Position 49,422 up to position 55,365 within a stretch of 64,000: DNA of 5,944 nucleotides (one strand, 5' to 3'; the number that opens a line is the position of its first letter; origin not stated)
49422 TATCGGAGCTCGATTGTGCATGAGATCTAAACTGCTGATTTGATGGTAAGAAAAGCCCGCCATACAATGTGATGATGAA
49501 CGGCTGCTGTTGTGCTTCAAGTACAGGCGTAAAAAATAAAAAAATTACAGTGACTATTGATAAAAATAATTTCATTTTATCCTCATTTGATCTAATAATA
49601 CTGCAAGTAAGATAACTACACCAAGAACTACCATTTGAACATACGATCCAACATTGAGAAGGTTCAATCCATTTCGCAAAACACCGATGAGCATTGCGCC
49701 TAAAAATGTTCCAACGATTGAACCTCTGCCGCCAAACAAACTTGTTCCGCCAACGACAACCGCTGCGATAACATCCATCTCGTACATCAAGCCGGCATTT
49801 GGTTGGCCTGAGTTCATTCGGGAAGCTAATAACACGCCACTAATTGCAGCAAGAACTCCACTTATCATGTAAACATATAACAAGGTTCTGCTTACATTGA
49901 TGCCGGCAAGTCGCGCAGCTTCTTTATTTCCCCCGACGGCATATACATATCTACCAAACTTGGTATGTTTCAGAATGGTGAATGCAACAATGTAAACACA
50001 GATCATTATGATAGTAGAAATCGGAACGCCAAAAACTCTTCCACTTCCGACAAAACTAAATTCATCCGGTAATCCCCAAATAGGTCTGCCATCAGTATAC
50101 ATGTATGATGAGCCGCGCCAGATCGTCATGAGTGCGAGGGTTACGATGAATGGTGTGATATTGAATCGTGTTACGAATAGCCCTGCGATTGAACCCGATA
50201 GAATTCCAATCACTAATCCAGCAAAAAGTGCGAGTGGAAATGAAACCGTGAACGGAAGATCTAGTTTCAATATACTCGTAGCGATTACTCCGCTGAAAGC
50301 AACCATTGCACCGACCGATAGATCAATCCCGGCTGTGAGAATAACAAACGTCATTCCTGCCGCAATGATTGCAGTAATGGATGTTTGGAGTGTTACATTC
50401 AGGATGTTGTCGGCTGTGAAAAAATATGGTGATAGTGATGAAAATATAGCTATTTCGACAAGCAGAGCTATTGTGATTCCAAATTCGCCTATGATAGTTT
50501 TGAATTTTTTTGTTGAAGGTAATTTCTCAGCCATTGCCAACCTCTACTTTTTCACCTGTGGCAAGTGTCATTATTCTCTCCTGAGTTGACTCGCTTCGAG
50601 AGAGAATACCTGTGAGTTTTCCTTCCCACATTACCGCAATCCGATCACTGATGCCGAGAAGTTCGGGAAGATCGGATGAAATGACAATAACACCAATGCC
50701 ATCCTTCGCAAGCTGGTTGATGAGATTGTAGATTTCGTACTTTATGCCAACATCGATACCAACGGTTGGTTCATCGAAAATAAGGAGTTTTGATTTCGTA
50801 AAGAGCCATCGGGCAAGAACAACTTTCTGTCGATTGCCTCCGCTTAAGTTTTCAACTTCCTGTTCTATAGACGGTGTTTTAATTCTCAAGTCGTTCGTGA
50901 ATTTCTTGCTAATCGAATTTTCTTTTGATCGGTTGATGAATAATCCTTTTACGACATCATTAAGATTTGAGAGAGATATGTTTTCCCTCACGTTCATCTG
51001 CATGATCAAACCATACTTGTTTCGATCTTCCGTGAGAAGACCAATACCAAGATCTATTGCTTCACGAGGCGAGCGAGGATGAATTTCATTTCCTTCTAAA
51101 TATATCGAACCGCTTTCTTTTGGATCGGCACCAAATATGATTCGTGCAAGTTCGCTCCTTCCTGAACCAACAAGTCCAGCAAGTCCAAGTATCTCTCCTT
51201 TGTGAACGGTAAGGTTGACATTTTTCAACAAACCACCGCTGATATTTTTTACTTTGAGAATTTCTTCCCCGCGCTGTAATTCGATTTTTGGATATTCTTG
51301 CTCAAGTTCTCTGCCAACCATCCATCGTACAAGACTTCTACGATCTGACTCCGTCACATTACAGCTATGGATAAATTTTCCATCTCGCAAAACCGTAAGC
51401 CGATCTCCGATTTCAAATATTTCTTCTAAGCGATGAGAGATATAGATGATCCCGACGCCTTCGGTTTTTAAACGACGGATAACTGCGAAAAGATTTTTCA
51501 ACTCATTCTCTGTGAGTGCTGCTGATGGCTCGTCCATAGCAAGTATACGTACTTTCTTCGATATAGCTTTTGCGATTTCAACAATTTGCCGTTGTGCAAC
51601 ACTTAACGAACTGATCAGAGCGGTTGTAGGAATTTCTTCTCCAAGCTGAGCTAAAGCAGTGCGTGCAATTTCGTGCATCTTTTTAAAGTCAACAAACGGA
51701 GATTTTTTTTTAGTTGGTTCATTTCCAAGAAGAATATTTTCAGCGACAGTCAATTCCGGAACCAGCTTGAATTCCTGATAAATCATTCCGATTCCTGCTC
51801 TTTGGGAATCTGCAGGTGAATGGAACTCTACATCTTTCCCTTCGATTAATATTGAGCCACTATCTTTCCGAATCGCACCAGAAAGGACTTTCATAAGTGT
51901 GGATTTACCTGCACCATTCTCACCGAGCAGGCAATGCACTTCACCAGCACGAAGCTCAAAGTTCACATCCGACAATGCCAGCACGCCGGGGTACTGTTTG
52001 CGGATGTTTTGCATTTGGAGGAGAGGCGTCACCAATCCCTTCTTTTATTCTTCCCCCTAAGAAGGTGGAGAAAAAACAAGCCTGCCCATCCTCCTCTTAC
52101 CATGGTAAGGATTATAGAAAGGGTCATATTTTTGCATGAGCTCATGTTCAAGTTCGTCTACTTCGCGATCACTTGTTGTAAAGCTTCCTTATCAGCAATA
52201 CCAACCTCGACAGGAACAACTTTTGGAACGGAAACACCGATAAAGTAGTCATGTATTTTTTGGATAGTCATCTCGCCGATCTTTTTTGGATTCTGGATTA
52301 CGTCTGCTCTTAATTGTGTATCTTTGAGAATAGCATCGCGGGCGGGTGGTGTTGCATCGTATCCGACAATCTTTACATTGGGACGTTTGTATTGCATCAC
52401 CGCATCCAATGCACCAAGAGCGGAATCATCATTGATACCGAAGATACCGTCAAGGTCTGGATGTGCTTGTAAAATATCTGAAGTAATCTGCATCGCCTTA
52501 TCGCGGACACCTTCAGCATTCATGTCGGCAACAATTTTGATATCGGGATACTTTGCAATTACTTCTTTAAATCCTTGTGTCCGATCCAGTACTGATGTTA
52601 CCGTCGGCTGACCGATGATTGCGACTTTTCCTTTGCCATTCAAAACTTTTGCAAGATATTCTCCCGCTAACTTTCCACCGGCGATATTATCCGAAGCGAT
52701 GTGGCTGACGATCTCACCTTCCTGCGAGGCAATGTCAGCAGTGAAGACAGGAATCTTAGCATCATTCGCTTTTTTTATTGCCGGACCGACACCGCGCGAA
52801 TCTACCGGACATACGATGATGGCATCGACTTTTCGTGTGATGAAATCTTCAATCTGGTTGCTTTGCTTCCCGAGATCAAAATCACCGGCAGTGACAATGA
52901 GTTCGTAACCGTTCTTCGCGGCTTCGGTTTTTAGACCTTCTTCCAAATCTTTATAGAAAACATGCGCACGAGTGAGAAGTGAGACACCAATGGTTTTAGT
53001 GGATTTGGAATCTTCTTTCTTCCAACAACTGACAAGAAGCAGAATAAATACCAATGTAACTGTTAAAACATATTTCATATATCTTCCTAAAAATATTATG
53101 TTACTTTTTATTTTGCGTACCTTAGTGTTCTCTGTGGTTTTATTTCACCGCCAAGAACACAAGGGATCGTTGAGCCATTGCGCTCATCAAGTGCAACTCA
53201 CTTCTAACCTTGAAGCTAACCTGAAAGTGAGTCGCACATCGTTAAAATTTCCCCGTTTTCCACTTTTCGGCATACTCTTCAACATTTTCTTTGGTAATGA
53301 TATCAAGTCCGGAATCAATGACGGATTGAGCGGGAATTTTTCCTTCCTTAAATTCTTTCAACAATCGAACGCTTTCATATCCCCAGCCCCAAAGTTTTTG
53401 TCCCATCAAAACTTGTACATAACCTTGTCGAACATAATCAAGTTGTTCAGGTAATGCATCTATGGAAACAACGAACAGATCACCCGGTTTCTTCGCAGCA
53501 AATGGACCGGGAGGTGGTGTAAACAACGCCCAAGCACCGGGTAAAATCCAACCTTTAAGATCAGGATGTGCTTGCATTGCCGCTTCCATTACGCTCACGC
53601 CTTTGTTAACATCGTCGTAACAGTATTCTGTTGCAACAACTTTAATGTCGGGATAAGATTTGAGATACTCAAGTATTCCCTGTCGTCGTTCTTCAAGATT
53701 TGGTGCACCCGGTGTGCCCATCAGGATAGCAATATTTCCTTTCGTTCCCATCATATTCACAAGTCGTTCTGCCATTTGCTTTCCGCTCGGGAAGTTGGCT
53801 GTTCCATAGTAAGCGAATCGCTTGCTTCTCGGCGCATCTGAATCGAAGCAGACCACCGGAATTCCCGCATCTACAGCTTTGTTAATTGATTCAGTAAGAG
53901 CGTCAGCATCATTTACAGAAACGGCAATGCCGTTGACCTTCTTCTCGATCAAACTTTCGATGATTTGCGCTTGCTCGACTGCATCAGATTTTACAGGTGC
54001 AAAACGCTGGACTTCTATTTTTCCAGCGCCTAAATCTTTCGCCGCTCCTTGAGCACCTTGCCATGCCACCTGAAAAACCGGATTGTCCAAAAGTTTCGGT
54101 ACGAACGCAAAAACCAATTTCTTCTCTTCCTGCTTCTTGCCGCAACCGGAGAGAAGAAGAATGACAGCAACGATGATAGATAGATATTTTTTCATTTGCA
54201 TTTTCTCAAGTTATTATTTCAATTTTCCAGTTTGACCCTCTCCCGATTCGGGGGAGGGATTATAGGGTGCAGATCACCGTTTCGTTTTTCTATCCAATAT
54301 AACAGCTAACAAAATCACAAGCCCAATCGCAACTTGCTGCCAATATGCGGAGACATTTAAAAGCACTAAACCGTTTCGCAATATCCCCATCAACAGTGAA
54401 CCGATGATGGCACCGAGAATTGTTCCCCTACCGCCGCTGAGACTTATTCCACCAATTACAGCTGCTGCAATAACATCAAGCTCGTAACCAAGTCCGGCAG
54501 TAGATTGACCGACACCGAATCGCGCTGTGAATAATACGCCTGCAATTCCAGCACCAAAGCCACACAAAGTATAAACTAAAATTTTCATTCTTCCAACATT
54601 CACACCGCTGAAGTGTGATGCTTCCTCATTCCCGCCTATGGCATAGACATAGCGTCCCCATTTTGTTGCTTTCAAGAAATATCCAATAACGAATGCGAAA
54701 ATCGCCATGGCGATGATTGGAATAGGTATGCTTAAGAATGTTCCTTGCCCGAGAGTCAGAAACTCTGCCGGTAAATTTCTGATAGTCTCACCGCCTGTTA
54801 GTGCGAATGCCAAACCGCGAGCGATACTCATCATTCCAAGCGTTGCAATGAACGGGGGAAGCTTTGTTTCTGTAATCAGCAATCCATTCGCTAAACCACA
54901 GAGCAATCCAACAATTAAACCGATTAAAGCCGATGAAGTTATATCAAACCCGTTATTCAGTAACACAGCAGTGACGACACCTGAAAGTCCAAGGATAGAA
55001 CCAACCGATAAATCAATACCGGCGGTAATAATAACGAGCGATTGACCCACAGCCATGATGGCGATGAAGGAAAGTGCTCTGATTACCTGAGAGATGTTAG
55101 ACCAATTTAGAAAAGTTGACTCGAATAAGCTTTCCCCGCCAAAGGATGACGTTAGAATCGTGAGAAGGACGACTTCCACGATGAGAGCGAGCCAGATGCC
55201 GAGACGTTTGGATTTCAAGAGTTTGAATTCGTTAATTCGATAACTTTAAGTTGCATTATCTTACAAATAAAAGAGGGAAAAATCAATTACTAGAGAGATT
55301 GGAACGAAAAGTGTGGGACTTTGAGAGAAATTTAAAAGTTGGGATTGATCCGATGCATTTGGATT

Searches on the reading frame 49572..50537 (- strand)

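Call 29: search_protein_families(library=pfam, proteins=[window:49572-50537:-], max_evalue=0.001)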
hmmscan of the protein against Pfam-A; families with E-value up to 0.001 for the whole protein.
window:49572-50537:- (321 aa): 1 family
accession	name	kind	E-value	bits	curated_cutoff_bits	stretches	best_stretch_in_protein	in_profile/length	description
PF02653.21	BPD_transp_2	-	2.6e-45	155.1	26.8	1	44-312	1-268/269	Branched-chain amino acid transport system / permease component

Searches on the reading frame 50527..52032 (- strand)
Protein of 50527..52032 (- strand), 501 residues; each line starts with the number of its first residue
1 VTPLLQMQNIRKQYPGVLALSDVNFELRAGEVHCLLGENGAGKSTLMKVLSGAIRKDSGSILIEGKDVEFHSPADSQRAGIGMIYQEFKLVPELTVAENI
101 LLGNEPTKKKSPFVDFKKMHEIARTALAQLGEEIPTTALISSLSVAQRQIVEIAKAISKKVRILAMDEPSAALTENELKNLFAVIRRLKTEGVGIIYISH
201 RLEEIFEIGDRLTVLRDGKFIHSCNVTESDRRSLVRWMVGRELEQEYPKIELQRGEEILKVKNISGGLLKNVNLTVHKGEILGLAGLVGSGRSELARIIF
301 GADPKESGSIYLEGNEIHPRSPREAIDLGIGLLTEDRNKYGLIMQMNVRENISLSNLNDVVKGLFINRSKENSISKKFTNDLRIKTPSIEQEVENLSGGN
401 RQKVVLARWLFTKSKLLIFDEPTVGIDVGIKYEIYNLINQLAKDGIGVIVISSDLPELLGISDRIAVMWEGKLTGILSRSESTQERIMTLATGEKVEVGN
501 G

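Call 29: search_protein_families(library=pfam, proteins=[window:50527-52032:-], max_evalue=0.001)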
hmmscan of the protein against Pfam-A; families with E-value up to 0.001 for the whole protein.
window:50527-52032:- (501 aa): 4 families
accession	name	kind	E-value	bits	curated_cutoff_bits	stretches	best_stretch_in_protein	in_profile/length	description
PF00005.33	ABC_tran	-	1.7e-59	200.7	25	2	20-170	1-136/137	ABC transporter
PF13304.12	AAA_21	-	3.5e-09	37.6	27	0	32-54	1-23/304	AAA domain, putative AbiEii toxin, Type IV TA system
PF02463.25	SMC_N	-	8.6e-05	22.5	40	0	31-211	25-207/220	RecF/RecN/SMC N terminal domain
PF13476.12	AAA_23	-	0.00013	23.1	27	1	5-73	2-68/201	AAA domain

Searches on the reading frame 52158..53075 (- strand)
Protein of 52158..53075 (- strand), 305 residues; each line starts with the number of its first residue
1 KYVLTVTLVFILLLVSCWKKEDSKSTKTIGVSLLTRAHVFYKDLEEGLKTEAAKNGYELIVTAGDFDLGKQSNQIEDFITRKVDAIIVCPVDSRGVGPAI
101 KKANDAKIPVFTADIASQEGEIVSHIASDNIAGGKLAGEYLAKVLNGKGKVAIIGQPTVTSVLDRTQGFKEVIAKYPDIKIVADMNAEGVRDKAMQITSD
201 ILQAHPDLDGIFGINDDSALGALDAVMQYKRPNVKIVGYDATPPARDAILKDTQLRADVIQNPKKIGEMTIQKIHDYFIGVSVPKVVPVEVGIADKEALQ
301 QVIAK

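Call 29: search_protein_families(library=pfam, proteins=[window:52158-53075:-], max_evalue=0.001)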
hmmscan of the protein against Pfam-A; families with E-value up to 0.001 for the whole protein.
window:52158-53075:- (305 aa): 3 families
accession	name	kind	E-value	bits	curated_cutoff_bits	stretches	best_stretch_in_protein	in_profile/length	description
PF13407.12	Peripla_BP_4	-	1.3e-61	208.8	35.1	1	29-277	1-253/258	Periplasmic binding protein domain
PF00532.27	Peripla_BP_1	-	1.5e-16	61.2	22.2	1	27-228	2-203/281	Periplasmic binding proteins and sugar binding domain of LacI family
PF04392.18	ABC_sub_bind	-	0.00019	21.2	25.9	0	79-148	181-252/293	ABC transporter substrate binding protein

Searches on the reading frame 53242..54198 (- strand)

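Call 29: search_protein_families(library=pfam, proteins=[window:53242-54198:-], max_evalue=0.001)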
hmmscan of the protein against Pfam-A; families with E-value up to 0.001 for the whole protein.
window:53242-54198:- (318 aa): 2 families
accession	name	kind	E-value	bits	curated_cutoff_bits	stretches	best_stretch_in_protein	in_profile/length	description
PF13407.12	Peripla_BP_4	-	1.8e-65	221.5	35.1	1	30-287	1-257/258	Periplasmic binding protein domain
PF00532.27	Peripla_BP_1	-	8.4e-11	42.3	22.2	1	31-215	6-184/281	Periplasmic binding proteins and sugar binding domain of LacI family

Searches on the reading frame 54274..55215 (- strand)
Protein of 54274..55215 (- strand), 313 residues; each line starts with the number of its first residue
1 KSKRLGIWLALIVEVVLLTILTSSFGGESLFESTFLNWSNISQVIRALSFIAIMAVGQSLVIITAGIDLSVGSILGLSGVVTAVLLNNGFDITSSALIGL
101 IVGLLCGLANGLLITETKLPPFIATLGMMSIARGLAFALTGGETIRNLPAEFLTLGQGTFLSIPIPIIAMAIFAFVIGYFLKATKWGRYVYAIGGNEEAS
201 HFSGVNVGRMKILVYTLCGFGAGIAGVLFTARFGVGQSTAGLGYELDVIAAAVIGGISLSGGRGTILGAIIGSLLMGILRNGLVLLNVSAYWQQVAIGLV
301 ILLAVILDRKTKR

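Call 29: search_protein_families(library=pfam, proteins=[window:54274-55215:-], max_evalue=0.001)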
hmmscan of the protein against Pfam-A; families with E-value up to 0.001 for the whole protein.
window:54274-55215:- (313 aa): 1 family
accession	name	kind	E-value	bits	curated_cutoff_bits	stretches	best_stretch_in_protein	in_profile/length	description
PF02653.21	BPD_transp_2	-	4.9e-46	157.5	26.8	1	41-305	2-269/269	Branched-chain amino acid transport system / permease component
